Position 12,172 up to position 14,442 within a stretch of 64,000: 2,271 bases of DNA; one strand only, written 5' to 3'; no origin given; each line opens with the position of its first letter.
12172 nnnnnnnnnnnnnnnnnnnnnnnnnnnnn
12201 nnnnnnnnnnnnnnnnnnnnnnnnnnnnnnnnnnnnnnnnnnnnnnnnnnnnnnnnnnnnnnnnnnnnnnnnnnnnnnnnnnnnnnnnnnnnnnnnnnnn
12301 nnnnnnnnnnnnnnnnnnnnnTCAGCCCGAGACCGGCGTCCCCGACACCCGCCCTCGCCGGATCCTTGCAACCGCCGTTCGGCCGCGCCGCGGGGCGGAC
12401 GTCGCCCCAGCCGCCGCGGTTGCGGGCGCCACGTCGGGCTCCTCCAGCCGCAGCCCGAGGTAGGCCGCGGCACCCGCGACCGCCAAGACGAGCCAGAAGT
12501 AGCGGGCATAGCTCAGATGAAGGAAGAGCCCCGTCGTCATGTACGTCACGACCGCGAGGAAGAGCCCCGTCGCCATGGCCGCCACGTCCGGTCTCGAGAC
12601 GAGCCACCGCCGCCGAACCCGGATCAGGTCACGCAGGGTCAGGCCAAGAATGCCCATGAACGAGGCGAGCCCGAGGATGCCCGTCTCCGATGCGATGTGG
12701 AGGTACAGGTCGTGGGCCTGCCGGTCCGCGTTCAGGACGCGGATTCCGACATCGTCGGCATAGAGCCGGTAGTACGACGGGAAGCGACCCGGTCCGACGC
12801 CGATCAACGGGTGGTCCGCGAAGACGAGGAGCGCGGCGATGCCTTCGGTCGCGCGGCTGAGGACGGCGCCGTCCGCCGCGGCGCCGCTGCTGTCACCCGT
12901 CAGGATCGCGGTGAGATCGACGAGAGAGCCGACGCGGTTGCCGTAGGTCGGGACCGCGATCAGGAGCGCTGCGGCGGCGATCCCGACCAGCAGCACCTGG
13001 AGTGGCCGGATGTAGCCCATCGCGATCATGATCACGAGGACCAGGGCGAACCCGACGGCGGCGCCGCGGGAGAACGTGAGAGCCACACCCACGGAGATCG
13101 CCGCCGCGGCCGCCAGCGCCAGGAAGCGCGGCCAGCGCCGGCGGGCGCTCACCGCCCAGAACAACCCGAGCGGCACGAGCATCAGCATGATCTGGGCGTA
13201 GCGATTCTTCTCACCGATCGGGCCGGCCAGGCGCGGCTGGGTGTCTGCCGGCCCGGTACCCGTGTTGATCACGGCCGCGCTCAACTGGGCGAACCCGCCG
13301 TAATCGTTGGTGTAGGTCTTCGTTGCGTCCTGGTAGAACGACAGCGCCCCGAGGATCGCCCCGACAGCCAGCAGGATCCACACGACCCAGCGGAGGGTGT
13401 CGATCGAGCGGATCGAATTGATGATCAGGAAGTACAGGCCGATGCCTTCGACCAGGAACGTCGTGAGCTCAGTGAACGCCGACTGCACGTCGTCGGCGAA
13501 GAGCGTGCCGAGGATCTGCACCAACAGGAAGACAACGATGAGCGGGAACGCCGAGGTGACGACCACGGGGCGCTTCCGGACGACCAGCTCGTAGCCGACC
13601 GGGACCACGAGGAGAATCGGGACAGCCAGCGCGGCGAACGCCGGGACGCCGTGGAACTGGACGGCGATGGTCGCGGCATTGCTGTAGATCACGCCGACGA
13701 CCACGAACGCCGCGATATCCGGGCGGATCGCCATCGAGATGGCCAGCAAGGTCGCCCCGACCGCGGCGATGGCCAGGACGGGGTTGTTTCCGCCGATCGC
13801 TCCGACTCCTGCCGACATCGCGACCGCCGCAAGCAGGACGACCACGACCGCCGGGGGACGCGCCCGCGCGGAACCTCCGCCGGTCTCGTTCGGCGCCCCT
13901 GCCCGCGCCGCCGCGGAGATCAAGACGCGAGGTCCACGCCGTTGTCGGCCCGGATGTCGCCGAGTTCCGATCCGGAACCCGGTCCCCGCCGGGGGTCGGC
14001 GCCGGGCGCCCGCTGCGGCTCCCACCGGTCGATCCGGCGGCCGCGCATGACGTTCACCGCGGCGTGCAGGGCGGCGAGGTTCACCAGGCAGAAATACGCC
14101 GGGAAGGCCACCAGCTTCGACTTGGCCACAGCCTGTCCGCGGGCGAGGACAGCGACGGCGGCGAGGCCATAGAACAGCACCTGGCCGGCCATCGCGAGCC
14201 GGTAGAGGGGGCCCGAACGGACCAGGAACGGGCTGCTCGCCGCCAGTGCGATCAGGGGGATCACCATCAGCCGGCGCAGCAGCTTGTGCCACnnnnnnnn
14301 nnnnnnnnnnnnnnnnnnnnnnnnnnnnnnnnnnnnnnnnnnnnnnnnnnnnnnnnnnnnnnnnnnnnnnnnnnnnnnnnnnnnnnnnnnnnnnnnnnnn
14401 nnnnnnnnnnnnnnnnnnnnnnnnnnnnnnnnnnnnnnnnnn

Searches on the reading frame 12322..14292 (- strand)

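Call 27: search_protein_families(library=pfam, proteins=[window:12322-14292:-], max_evalue=0.0001)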
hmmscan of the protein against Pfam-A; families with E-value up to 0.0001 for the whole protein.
window:12322-14292:- (656 aa): 1 family
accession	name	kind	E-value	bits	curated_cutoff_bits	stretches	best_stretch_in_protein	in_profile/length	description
PF04932.20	Wzy_C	-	2.7e-18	66.6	31.7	1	395-546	2-149/149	O-Antigen ligase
